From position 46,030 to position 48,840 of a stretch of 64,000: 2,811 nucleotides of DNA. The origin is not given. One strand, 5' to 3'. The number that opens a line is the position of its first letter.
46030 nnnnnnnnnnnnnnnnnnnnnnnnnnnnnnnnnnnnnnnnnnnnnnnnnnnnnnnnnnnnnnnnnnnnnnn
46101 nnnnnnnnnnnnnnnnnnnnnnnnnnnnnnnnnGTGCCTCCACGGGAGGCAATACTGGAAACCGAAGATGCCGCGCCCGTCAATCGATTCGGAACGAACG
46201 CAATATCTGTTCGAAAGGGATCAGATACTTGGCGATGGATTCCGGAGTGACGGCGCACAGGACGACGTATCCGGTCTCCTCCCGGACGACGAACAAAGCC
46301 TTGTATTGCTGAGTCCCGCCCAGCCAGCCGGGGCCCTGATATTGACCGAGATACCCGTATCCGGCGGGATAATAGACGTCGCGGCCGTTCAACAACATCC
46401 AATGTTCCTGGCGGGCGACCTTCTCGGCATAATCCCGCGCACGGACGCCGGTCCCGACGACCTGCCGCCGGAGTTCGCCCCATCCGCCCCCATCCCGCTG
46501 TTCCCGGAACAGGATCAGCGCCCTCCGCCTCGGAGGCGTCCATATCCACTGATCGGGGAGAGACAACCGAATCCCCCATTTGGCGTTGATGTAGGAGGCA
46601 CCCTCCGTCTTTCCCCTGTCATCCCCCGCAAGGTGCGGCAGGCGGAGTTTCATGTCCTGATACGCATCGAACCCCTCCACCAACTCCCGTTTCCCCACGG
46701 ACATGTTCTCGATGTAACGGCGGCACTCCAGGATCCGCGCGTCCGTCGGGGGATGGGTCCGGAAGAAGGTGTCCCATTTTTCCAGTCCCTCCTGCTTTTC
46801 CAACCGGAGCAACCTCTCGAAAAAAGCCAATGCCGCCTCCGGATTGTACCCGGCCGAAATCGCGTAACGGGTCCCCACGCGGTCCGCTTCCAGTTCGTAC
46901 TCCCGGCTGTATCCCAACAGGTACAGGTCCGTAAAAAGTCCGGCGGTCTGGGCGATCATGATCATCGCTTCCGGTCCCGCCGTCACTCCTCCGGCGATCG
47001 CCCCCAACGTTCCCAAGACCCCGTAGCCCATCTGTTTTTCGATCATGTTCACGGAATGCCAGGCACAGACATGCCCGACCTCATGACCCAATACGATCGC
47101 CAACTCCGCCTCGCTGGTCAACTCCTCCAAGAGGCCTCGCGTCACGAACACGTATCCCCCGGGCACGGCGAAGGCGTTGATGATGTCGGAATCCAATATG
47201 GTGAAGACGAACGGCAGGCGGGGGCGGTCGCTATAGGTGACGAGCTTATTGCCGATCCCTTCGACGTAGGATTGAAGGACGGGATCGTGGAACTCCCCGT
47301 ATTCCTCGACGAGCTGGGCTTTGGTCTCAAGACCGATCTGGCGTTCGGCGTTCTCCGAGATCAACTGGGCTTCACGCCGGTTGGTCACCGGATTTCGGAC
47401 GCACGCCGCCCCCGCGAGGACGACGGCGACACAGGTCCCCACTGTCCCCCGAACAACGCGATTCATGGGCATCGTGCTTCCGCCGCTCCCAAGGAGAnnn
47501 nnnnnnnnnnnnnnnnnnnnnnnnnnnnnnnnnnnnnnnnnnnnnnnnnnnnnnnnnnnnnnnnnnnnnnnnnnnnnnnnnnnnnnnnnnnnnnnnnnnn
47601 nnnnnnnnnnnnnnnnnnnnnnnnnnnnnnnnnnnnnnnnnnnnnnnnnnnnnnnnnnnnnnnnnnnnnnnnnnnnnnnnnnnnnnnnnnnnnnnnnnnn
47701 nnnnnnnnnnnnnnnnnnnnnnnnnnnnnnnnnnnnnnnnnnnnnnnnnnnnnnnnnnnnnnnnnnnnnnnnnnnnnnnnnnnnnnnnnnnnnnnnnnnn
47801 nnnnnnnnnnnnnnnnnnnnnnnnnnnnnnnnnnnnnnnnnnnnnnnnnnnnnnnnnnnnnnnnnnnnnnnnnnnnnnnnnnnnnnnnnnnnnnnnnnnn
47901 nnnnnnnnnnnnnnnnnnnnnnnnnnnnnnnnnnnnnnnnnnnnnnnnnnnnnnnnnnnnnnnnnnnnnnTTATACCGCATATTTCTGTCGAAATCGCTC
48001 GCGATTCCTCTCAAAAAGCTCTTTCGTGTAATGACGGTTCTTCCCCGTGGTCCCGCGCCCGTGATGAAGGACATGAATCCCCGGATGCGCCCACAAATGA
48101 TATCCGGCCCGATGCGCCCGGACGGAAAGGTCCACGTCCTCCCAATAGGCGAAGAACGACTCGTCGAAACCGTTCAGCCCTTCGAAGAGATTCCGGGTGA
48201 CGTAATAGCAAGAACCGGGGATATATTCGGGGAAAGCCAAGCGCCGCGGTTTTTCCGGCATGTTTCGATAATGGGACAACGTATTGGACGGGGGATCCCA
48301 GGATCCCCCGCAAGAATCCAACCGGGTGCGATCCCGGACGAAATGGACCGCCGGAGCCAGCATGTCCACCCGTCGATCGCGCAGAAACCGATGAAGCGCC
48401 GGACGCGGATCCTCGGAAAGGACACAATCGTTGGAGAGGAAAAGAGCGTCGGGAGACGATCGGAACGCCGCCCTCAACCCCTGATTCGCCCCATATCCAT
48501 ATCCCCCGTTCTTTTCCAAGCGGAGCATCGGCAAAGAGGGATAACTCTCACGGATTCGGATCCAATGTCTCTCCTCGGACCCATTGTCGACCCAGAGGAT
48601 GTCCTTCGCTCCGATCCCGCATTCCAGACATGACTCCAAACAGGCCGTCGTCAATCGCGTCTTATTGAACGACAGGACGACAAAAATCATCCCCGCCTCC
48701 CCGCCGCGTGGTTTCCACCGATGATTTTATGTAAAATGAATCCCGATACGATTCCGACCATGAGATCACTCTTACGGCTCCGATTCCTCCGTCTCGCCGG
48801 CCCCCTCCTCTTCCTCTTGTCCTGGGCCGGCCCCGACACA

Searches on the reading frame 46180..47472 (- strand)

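Call 16: search_protein_families(library=pfam, proteins=[window:46180-47472:-], max_evalue=0.001)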
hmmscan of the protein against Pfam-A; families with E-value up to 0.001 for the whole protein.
window:46180-47472:- (430 aa): 1 family
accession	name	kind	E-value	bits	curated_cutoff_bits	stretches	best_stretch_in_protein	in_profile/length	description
PF01435.24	Peptidase_M48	-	1.5e-33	116.6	20.3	1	67-251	4-183/186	Peptidase family M48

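Call 45: search_protein_families(library=ncbifam, proteins=[window:46180-47472:-], max_evalue=0.00001)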
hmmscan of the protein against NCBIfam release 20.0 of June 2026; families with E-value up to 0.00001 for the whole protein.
window:46180-47472:- (430 aa): 6 families
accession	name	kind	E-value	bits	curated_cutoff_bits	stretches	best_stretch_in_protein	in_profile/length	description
NF052400.1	M48_BAM_BepA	equivalog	2.5e-41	142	570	1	35-258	38-261/483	beta-barrel assembly-enhancing protease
NF052399.1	M48_lipo_LoiP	exception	2.5e-12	46.8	365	1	95-254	94-244/247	metalloprotease LoiP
NF002363.0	PRK01345.1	equivalog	1.3e-06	27.7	422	0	87-203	85-212/318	zinc metalloprotease HtpX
NF002826.0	PRK03001.1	equivalog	3.2e-06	26.5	369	0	86-203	85-212/285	zinc metalloprotease HtpX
NF003425.0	PRK04897.1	equivalog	7.6e-06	25.4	355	0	87-135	98-148/298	zinc metalloprotease HtpX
NF002669.0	PRK02391.1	equivalog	8.5e-06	25.1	341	0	75-136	84-146/298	zinc metalloprotease HtpX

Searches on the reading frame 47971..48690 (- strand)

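Call 16: search_protein_families(library=pfam, proteins=[window:47971-48690:-], max_evalue=0.001)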
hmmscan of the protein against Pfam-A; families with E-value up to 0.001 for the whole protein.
window:47971-48690:- (239 aa): 3 families
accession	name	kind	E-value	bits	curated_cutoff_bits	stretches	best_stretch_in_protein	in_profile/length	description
PF13641.12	Glyco_tranf_2_3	-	3.5e-09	37.5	27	1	3-237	5-229/230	Glycosyltransferase like family 2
PF00535.33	Glycos_transf_2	-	6.1e-06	26.7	23.3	1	4-123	3-123/168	Glycosyl transferase family 2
PF13632.12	Glyco_trans_2_3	-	1.2e-05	25.6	27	1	83-202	3-116/198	Glycosyl transferase family group 2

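Call 45: search_protein_families(library=ncbifam, proteins=[window:47971-48690:-], max_evalue=0.00001)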
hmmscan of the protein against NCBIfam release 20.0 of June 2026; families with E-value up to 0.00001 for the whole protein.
window:47971-48690:- (239 aa): 2 families
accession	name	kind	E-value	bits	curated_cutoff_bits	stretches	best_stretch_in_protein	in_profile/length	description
TIGR03965.1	mycofact_glyco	equivalog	3.6e-14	52.5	280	1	6-214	81-285/467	mycofactocin biosynthesis glycosyltransferase MftF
TIGR01556.1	rhamnosyltran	subfamily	1.1e-09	37.9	200.55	1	30-210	23-201/281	rhamnosyltransferase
